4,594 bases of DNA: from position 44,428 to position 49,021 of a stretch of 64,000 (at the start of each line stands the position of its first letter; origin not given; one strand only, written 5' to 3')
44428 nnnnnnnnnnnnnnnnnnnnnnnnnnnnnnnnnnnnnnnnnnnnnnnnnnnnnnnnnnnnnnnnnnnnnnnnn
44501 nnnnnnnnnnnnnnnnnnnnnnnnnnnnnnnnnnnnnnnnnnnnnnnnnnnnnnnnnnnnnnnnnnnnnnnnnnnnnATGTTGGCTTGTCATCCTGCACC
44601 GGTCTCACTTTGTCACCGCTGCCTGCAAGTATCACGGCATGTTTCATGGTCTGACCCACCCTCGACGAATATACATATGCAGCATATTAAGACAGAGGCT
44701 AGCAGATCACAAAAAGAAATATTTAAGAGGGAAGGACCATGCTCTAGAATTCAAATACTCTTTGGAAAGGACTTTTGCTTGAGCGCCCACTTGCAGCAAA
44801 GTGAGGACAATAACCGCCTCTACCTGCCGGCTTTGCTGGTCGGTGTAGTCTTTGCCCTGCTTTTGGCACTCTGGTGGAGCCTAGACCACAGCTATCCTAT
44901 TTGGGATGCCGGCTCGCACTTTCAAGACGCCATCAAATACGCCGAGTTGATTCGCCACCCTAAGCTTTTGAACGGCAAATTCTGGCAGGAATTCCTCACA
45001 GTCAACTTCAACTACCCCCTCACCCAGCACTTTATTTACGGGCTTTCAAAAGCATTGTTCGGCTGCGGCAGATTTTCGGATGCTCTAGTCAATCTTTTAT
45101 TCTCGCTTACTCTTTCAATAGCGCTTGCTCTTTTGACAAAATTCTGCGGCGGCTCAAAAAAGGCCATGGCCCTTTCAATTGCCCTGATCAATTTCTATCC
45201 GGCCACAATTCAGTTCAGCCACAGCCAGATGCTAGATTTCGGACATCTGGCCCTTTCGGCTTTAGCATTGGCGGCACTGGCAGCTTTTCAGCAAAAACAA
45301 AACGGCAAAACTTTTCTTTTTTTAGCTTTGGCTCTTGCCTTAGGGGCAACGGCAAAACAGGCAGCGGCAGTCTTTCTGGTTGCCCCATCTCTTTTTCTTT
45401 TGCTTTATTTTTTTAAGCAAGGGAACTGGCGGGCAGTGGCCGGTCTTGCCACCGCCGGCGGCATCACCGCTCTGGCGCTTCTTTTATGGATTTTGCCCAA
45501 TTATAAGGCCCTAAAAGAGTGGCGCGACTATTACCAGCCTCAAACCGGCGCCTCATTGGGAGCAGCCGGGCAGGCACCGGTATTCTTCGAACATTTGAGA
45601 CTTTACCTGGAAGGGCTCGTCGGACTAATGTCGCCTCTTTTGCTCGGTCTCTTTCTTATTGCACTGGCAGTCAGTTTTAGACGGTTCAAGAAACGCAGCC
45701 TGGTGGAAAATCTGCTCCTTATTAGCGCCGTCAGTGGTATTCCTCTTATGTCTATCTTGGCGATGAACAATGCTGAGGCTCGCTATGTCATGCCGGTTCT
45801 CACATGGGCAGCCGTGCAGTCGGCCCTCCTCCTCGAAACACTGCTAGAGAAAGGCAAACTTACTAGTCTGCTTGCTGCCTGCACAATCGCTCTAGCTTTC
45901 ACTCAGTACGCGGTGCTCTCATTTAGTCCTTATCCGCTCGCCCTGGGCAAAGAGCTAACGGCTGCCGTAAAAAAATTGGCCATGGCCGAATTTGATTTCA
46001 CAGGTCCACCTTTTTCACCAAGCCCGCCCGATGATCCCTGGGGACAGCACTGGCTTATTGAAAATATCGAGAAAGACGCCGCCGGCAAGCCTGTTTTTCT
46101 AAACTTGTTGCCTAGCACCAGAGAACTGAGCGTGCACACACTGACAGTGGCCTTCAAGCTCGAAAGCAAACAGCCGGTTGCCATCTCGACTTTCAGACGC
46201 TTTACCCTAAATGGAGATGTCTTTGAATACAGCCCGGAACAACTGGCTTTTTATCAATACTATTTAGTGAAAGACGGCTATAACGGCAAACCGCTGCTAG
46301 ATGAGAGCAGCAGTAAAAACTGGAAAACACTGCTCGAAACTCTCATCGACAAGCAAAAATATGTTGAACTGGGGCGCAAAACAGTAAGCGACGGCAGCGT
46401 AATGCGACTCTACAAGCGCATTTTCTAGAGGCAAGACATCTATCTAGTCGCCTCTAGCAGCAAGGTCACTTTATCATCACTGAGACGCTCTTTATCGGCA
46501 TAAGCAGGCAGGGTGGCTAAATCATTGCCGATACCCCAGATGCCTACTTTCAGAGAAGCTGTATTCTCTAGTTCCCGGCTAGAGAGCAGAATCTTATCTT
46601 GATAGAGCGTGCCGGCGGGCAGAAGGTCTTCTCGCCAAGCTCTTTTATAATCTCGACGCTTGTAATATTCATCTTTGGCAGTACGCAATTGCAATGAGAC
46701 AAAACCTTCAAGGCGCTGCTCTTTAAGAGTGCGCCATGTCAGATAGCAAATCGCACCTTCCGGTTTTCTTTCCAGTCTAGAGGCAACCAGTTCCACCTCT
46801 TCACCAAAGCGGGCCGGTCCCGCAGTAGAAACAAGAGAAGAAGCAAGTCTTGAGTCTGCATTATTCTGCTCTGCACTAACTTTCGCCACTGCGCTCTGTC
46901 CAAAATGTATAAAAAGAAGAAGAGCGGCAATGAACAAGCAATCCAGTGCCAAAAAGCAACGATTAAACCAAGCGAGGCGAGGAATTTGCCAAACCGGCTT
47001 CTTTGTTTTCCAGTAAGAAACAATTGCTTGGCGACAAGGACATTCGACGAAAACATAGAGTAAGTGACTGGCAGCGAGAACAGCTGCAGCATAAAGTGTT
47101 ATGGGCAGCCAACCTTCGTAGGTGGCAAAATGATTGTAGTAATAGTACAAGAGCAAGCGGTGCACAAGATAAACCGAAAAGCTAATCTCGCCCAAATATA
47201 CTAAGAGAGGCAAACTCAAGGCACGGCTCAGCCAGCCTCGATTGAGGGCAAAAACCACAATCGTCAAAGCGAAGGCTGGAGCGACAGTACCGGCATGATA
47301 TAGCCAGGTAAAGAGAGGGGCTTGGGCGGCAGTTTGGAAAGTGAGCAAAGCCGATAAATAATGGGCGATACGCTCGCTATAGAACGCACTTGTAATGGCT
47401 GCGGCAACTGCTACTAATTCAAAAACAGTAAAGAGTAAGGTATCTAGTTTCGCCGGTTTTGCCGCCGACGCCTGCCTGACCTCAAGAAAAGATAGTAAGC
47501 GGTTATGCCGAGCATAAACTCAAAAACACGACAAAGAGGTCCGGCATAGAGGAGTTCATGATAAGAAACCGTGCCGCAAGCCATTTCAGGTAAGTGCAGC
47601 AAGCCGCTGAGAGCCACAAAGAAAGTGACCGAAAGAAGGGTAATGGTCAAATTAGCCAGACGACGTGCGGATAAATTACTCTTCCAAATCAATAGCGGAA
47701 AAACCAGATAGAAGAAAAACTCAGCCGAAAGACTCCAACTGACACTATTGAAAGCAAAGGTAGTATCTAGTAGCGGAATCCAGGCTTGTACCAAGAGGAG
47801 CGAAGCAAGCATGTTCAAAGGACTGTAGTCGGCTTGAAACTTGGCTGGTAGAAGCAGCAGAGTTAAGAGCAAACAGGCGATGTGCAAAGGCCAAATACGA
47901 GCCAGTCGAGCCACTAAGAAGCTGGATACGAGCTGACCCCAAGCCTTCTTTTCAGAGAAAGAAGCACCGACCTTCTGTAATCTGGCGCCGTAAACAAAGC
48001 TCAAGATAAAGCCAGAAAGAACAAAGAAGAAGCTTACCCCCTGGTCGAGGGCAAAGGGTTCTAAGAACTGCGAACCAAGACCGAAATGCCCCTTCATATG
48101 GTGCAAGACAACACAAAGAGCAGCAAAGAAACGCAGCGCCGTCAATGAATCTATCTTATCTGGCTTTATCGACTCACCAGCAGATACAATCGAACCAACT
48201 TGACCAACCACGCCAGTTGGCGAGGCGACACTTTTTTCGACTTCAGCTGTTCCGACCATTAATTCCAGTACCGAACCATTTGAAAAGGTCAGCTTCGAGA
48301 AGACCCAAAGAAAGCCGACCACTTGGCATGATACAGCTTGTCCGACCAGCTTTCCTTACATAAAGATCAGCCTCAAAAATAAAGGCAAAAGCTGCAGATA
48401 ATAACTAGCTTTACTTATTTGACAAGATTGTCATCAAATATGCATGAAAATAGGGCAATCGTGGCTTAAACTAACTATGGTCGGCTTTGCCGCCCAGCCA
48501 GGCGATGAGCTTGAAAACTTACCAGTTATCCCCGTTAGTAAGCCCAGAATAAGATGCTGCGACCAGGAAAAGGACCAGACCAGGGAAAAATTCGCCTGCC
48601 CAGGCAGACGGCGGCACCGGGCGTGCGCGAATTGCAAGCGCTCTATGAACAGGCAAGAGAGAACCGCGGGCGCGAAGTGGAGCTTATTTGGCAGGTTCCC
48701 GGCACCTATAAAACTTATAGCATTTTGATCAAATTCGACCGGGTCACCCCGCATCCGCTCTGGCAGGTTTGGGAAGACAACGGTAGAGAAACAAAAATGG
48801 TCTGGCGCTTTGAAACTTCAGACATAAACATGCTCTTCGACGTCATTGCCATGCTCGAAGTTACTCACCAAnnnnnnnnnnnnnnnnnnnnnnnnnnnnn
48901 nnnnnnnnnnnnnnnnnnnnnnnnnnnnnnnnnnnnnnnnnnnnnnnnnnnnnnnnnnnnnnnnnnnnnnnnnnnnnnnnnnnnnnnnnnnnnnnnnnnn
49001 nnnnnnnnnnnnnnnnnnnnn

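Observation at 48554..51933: Adjacent putative c-di-GMP receptor pair inside the glycan locus: degenerate GGDEF (I-site kept) protein plus a stand-alone four-module MshEN/T2SSE_N repeat protein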

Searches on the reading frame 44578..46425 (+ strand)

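Call 30: search_protein_families(library=pfam, proteins=[window:44578-46425:+], max_evalue=0.001)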
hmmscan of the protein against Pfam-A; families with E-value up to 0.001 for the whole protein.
window:44578-46425:+ (616 aa): 1 family
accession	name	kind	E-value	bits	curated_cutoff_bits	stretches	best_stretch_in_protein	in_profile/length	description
PF13231.12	PMT_2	-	6.4e-07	30.2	26.1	1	147-282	3-136/160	Dolichyl-phosphate-mannose-protein mannosyltransferase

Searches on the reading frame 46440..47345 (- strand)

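Call 30: search_protein_families(library=pfam, proteins=[window:46440-47345:-], max_evalue=0.001)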
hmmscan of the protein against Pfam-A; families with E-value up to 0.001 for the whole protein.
window:46440-47345:- (301 aa): 1 family
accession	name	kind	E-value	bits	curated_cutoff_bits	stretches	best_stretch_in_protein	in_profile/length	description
PF01757.29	Acyl_transf_3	-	1.5e-06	27.9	31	1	12-97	239-325/326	Acyltransferase domain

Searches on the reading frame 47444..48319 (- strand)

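Call 30: search_protein_families(library=pfam, proteins=[window:47444-48319:-], max_evalue=0.001)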
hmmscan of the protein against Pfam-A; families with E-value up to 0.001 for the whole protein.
window:47444-48319:- (291 aa): 1 family
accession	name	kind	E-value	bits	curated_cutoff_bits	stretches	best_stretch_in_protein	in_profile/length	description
PF01757.29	Acyl_transf_3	-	1.4e-19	70.7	31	1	57-286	2-209/326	Acyltransferase domain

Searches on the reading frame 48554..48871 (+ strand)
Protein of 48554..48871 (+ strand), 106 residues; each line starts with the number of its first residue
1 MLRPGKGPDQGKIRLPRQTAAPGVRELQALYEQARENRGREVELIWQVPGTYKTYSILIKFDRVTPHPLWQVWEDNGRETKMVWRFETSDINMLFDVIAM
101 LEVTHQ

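Call 66: find_homologous_proteins(query=window:48554-48871:+, max_evalue=0.001)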
Query window:48554-48871:+ (106 aa): 4 proteins with E <= 0.001 among 5 candidates.
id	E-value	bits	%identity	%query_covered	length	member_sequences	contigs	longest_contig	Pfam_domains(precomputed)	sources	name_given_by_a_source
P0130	6.3e-57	208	85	100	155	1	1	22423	-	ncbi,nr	ncbi:MAG: hypothetical protein IPP57_27940 [Candidatus Obscuribacter sp.]|nr:hypothetical protein [C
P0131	1.3e-48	181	73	100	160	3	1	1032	-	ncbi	-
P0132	1.2e-41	159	86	76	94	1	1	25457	-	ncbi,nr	ncbi:MAG: hypothetical protein IPP97_28845 [Candidatus Obscuribacter sp.]|nr:hypothetical protein [C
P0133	5.2e-29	118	69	68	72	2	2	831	-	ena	-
